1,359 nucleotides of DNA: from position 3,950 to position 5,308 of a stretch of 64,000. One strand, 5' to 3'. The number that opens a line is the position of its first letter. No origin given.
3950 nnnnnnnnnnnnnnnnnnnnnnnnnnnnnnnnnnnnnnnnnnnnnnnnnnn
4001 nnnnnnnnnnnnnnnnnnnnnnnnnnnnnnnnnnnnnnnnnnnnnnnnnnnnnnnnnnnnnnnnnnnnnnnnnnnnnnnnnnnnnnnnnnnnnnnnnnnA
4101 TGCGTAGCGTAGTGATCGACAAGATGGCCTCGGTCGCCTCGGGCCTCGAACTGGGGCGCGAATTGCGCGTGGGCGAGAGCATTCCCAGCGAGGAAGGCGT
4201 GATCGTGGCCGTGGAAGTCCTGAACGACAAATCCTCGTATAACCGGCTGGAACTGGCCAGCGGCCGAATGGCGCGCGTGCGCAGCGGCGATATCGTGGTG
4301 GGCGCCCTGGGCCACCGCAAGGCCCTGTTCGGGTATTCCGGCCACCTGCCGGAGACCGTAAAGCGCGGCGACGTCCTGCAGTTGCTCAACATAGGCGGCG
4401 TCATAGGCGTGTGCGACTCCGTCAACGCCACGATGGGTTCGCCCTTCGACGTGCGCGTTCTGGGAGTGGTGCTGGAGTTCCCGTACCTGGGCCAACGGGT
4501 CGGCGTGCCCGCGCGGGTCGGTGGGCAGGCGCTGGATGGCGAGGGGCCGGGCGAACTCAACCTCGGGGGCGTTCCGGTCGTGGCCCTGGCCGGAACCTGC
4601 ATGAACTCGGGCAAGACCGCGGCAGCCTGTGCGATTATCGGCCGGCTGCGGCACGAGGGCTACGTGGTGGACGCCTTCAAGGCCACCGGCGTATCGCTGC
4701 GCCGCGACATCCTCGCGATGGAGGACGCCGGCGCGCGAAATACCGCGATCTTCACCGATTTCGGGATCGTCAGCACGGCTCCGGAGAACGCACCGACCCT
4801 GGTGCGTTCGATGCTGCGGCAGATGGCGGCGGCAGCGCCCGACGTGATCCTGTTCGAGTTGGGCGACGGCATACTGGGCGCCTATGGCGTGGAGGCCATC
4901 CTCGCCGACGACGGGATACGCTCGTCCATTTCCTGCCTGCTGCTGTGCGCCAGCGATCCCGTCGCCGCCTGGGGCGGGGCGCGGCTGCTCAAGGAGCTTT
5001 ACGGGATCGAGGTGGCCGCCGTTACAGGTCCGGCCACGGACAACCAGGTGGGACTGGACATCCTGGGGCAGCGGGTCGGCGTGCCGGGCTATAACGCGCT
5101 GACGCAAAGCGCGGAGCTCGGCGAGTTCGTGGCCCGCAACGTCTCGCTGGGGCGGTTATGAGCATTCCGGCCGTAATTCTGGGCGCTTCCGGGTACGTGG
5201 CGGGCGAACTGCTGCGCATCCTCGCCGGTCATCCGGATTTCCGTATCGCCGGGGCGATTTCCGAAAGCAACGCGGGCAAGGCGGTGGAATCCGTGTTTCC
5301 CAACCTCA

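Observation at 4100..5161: Uncharacterised P-loop protein translationally coupled between argG and argC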

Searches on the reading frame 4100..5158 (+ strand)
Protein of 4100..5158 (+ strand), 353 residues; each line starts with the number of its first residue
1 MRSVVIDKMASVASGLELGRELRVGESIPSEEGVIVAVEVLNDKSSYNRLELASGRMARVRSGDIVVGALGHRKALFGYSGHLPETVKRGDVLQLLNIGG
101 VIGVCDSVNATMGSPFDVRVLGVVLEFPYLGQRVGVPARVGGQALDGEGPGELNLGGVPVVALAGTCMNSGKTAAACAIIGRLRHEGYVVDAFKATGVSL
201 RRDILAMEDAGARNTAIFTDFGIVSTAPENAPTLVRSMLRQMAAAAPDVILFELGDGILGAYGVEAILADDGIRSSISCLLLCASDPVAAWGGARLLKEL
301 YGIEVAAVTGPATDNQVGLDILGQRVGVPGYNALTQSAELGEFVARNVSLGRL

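Call 3: search_protein_families(library=pfam, proteins=[window:4100-5158:+], max_evalue=1)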
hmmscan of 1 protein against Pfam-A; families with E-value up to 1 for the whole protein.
window:4100-5158:+ (353 aa): 1 family
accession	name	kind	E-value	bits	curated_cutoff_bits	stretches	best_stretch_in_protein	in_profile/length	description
PF03205.20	MobB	-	0.014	15.8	26.6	1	161-253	2-97/133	Molybdopterin guanine dinucleotide synthesis protein B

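Call 4: search_protein_families(library=ncbifam, proteins=[window:4100-5158:+], max_evalue=1)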
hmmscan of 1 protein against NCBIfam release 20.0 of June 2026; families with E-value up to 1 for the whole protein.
window:4100-5158:+ (353 aa): 3 families
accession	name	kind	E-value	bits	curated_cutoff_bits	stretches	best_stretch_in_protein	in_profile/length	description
TIGR00176.1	mobB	equivalog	0.003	17.6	76.2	1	167-253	7-96/155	molybdopterin-guanine dinucleotide biosynthesis protein B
TIGR00313.1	cobQ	equivalog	0.18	10.6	309.9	1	163-202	3-42/477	cobyric acid synthase CobQ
NF002204.1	PRK01077.1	equivalog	0.19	10.6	254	1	160-195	3-38/420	cobyrinic acid a,c-diamide synthase CobB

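Call 5: search_solved_structures(query=window:4100-5158:+, max_evalue=10, show_alignments=2)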
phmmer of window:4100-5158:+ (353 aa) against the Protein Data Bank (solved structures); distinct sequences matched with E-value up to 10: 1.
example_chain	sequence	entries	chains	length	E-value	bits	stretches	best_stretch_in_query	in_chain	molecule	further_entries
1b64_A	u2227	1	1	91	1.2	11.4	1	279-338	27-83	ELONGATION FACTOR 1-BETA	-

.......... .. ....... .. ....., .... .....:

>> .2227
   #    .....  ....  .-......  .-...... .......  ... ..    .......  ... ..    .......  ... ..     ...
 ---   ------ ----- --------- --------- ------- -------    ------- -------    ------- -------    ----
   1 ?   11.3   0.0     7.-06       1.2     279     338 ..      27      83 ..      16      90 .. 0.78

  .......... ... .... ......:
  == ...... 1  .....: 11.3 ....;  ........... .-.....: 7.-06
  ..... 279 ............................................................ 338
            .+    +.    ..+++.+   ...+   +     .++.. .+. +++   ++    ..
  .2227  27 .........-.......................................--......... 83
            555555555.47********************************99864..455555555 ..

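Call 6: find_homologous_proteins(query=window:4100-5158:+, max_evalue=0.001)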
Query window:4100-5158:+ (353 aa): 7162 proteins with E <= 0.001 among 8000 candidates; the best 120 are listed.
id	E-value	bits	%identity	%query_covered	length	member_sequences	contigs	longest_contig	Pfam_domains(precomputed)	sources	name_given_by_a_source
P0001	3.0e-213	725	96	100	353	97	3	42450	-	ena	-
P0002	1.4e-200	684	90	100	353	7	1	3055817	-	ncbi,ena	-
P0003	2.0e-199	680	88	100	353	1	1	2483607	-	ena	-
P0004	5.8e-199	678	88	100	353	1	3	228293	-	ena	-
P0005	7.0e-199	678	90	100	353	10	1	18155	-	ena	-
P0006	7.6e-199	678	88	100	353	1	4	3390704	-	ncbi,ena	-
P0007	9.7e-199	677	88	100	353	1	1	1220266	-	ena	-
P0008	1.3e-198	677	88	100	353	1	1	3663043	-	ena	-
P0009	5.6e-198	675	88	100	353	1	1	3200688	-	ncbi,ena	-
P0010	7.5e-198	675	88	100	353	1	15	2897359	-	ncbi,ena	-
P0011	7.5e-198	675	88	100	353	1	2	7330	-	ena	-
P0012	8.0e-198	674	88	100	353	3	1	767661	-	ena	-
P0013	1.6e-197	673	88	100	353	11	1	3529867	-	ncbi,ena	-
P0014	1.7e-196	670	88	100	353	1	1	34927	-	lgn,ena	-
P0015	5.6e-195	665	87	100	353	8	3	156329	-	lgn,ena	-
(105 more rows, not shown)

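Call 11: search_solved_structures(query=A1, max_evalue=10, show_alignments=3)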
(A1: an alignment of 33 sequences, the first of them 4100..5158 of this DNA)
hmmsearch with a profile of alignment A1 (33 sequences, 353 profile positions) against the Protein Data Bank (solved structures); distinct sequences matched with E-value up to 10: 2.
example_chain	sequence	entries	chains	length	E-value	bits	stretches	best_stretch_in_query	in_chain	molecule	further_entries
3q87_B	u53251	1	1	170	0.46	12.4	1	207-251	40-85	N6 adenine specific DNA methylase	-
1b64_A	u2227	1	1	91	1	11.2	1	286-330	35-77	ELONGATION FACTOR 1-BETA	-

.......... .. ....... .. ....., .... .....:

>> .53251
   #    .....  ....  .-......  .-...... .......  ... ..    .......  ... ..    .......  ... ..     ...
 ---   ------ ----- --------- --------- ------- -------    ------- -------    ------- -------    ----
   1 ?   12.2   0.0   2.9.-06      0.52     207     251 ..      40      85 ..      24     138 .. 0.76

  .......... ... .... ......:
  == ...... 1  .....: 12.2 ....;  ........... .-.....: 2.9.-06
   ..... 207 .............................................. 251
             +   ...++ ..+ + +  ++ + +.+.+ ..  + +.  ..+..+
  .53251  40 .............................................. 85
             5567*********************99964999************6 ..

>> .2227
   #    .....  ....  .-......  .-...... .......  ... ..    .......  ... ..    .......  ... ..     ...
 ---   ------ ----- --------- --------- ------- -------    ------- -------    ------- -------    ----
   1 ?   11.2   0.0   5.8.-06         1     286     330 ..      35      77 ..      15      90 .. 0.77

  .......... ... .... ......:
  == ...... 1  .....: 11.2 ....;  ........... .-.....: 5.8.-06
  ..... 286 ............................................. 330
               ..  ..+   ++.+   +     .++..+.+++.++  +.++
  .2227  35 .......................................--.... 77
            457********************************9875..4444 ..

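Call 12: find_related_loci(query=A1, collection=genome_contigs, flank=8000)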
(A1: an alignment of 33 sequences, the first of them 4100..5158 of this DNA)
Query A1 (353 aa) in genome_contigs; peptide patterns used: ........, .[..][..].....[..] (x = any residue, [..] = any of these).
600 stretches matched a pattern (row limit reached: there are more); 565 encode a relative of the query (tblastn E <= 1e-3); the best 80 are kept; 80 distinct loci.
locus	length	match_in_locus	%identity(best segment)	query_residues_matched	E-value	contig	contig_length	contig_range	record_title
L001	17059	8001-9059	99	1-353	0e+0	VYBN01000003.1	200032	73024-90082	MAG: Gammaproteobacteria bacterium isolate SB0673_bin_2 NODE_10_length_200032_cov_67.239913, whole genome shotgun sequen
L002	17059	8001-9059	99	1-353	0e+0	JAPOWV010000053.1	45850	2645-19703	MAG: Gammaproteobacteria bacterium isolate COS2_bin_9 NODE_348_length_45850_cov_12.3655, whole genome shotgun sequence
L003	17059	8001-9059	97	1-353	0e+0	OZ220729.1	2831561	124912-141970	MAG: Gammaproteobacteria bacterium isolate 3a360650-b487-4473-8a34-f610b0208760 genome assembly, chromosome: 1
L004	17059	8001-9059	97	1-353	0e+0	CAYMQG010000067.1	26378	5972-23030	MAG TPA_asm: uncultured Gammaproteobacteria bacterium isolate SRP338948_co1_10 genome assembly, contig: k141_356096, who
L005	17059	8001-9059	93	1-353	0e+0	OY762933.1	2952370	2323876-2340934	MAG: Gammaproteobacteria bacterium isolate 8747c98c-8292-48b6-a6db-266d0caa829b genome assembly, chromosome: 1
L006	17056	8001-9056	86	1-352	0e+0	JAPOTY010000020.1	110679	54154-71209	MAG: Gammaproteobacteria bacterium isolate CAR4_bin_12 NODE_27_length_110679_cov_13.3394, whole genome shotgun sequence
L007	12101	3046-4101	86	1-352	0e+0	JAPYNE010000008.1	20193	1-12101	MAG: Gammaproteobacteria bacterium isolate r_cahl1 Seq8, whole genome shotgun sequence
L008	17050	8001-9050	86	1-350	0e+0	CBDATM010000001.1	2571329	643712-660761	MAG: Gammaproteobacteria bacterium isolate 54733f49-05bb-4832-90cb-a41e28f9d041 genome assembly, contig: contig_1, whole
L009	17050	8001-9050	83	1-350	0e+0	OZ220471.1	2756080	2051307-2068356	MAG: Gammaproteobacteria bacterium isolate 961c4e6d-ccbe-457b-895d-349417bac2fb genome assembly, chromosome: 1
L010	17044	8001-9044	75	1-350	2e-174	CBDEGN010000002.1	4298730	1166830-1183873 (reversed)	MAG: Longimicrobiales bacterium isolate 80fc88f1-1ec1-4d60-8a5e-1a92744ba94c genome assembly, contig: contig_2, whole ge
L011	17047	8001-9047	75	1-351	6e-174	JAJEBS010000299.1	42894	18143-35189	MAG: Gemmatimonadetes bacterium isolate jk18x9bins.46 k141_209912, whole genome shotgun sequence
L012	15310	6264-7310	75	1-351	1e-173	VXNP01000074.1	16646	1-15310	MAG: Gammaproteobacteria bacterium isolate SB0662_bin_11 NODE_3091_length_16646_cov_87.730697, whole genome shotgun sequ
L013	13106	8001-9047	75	1-351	1e-173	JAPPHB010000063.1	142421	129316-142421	MAG: Gammaproteobacteria bacterium isolate RHO1_bin_70 NODE_241_length_142421_cov_540.968300, whole genome shotgun seque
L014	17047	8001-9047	75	1-351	2e-173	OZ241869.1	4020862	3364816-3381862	MAG: Longimicrobiales bacterium isolate 4d932f89-bb95-4433-bef4-8436000ce683 genome assembly, chromosome: 1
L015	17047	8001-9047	75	1-351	6e-173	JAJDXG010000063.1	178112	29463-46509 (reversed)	MAG: Gemmatimonadetes bacterium isolate jk18x27bins.12 k141_436074, whole genome shotgun sequence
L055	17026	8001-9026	66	1-344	9e-152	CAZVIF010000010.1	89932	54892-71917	MAG TPA_asm: uncultured Steroidobacteraceae bacterium isolate binchicken_co276_112 genome assembly, contig: NODE_290_len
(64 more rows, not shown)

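Call 19: search_protein_representatives(protein=window:4100-5158:+)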
Query: 353 residues. Proteins with E-value up to 0.001 (for the whole library): 1382; up to 1e-10: 846; up to 1e-30: 178. The best 150 are listed.
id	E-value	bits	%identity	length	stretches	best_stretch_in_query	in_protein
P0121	7.1e-140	482.3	65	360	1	1-345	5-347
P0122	1.2e-104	366.4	66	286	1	1-267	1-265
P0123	1.6e-93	329.9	59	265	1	95-352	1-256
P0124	4.0e-90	318.8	47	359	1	4-344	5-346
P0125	1.9e-89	316.5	63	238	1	57-296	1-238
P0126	9.0e-88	311.0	68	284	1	1-222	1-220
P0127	1.9e-87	310.0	46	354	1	5-350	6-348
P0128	6.7e-86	304.9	49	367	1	3-338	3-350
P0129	3.6e-80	286.0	68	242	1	1-196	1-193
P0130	1.6e-79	283.9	64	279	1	1-206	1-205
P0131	7.7e-79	281.6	60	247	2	1-168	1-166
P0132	6.7e-78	278.6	44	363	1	4-351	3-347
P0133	6.8e-74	265.4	47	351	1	4-345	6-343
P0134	1.6e-69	251.0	51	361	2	1-244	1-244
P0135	6.2e-69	249.1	53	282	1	1-221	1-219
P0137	4.2e-68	246.3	38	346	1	4-339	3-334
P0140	4.9e-67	242.8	42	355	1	5-341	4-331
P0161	3.1e-57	210.6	39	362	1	1-346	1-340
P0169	2.6e-55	204.3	67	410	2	88-214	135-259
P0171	3.3e-55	203.9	36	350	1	4-341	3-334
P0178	6.4e-50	186.6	41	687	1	1-318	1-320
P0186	7.5e-48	179.8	35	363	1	6-344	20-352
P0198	5.4e-45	170.4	39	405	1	2-283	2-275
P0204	4.8e-44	167.3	32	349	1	1-324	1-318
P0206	1.3e-43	165.8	43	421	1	45-319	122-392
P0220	1.9e-40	155.5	35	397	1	5-320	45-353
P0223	1.1e-39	152.9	41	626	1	44-347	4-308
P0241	5.1e-37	144.1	32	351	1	3-334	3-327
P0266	5.0e-34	134.3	32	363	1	20-333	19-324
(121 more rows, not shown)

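Call 22: search_protein_families(library=pfam, alignment_id=A2, max_evalue=0.1)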
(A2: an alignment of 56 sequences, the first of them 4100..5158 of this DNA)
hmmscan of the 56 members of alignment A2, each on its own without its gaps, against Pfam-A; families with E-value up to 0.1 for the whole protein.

A. member 1, window:4100-5158:+ (353 aa): 1 family
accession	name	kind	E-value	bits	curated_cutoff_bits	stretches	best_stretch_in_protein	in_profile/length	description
PF03205.20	MobB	-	0.014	15.8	26.6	1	161-253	2-97/133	Molybdopterin guanine dinucleotide synthesis protein B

B. families by the number of members that match (of 56 scanned): 21 families
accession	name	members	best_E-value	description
PF03205.20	MobB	34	6.4e-06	Molybdopterin guanine dinucleotide synthesis protein B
PF01656.29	CbiA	30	3.4e-06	CobQ/CobB/MinD/ParA nucleotide binding domain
PF07755.17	DUF1611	30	1.3e-05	Domain of unknown function (DUF1611_C) P-loop domain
PF13500.12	AAA_26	9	0.00018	AAA domain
PF03266.21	NTPase_1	3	0.012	NTPase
PF02606.20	LpxK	3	0.05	Tetraacyldisaccharide-1-P 4'-kinase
PF22042.2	EF-G_D2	2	0.029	Elongation factor G domain 2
PF13604.12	AAA_30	1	8.3e-05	AAA domain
PF02492.25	cobW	1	0.0013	CobW/HypB/UreG, nucleotide-binding domain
PF13245.12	AAA_19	1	0.0034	AAA domain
PF20688.2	GREB1_2nd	1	0.011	GREB1, second domain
PF03308.22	MeaB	1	0.011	Methylmalonyl Co-A mutase-associated GTPase MeaB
PF09619.16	YscW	1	0.018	Type III secretion system lipoprotein chaperone (YscW)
PF00004.35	AAA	1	0.037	ATPase family associated with various cellular activities (AAA)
PF23086.1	Tudor_Coilin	1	0.038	Coilin, C-terminal Tudor domain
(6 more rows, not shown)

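Call 25: search_protein_families(library=pfam, proteins=[P0178, P0223, P0206, P0198, P0220, P0169], max_evalue=0.001)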
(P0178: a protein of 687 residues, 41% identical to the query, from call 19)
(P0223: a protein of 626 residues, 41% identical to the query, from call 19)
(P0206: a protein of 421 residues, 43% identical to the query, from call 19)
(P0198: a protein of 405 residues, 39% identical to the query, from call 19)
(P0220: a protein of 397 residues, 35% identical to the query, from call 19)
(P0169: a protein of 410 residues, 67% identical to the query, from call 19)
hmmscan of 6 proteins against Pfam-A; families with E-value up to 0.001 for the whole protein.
P0178 (687 aa): 1 family
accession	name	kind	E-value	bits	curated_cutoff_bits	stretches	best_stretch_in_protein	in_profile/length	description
PF22698.1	Semialdhyde_dhC_1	-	4.2e-09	36.9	27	0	619-675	87-144/165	Semialdehyde dehydrogenase, dimerisation domain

P0223 (626 aa): 2 families
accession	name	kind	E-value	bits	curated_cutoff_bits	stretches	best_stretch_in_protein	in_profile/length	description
PF00696.33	AA_kinase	-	5e-33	115.2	24.9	1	363-597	2-234/234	Amino acid kinase family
PF00702.32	Hydrolase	-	0.00045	21.1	26.4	0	196-306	45-157/191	haloacid dehalogenase-like hydrolase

P0206 (421 aa): 0 families

P0198 (405 aa): 0 families

P0220 (397 aa): 3 families
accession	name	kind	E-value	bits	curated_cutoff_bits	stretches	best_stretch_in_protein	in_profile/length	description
PF03205.20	MobB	-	2.7e-05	24.5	26.6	1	191-246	1-60/133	Molybdopterin guanine dinucleotide synthesis protein B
PF01656.29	CbiA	-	0.00018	21.9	25.4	1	192-226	1-35/125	CobQ/CobB/MinD/ParA nucleotide binding domain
PF07755.17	DUF1611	-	0.00026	20.9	25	1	187-225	10-48/201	Domain of unknown function (DUF1611_C) P-loop domain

P0169 (410 aa): 0 families

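Call 26: find_encoding_contigs(protein=P0171, flank=8000, max_places=4)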
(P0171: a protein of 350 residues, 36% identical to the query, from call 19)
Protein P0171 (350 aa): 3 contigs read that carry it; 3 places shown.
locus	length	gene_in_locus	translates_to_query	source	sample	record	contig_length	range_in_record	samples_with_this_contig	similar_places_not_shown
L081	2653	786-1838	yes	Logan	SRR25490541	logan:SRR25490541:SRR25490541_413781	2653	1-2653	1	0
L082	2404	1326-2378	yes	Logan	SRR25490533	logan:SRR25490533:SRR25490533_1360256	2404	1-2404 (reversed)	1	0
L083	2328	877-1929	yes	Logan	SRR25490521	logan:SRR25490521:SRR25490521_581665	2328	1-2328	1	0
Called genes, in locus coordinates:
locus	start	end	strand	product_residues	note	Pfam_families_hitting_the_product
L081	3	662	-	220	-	?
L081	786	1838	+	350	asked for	-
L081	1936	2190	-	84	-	-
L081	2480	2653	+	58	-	?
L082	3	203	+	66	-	?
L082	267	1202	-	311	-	PF18030:Rimk_N, PF14397:ATPgrasp_ST (faint), PF02655:ATP-grasp_3, PF02955:GSH-S_ATP, PF08443:RimK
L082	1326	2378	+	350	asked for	-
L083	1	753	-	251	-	?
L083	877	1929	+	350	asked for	-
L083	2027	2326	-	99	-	?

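Call 27: predict_structure(alignment_id=A2)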
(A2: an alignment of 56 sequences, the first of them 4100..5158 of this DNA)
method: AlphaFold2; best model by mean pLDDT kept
length: 353 residues; sequences in the alignment: 56
mean_pLDDT: 95.8   pTM: 0.92
mean pLDDT of the five models: 95.8, 95.7, 95.6, 95.1, 95.0
residues with pLDDT >= 90: 324; 70-90: 27; 50-70: 2; < 50: 0
segments of 3 or more residues with pLDDT < 50: none
pLDDT, mean of each block of 10 residues (from residue 1): 96 94 98 98 96 97 98 93 98 98 97 96 93 91 82 93 96 98 98 95 97 97 96 96 98 95 97 97 98 98 98 98 98 98 96 66
secondary structure, 60 per line:
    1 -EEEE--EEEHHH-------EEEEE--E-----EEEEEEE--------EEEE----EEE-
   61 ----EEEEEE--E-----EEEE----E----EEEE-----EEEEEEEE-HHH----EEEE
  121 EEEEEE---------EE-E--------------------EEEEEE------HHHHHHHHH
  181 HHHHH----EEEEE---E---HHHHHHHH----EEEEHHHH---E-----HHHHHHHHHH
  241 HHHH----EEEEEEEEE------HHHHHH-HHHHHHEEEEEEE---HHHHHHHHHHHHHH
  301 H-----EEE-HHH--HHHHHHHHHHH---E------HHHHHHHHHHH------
elements in order: E2-5 E8-10 E21-25 E34-40 E49-52 E57-59 E65-70 E79-82 E92-95 E101-108 E117-126 E160-165 H172-185 E190-194 H202-209 E214-217 H218-221 H231-244 E249-257 H264-269 H271-276 E277-283 H287-301 E307-309 H316-326 H337-347
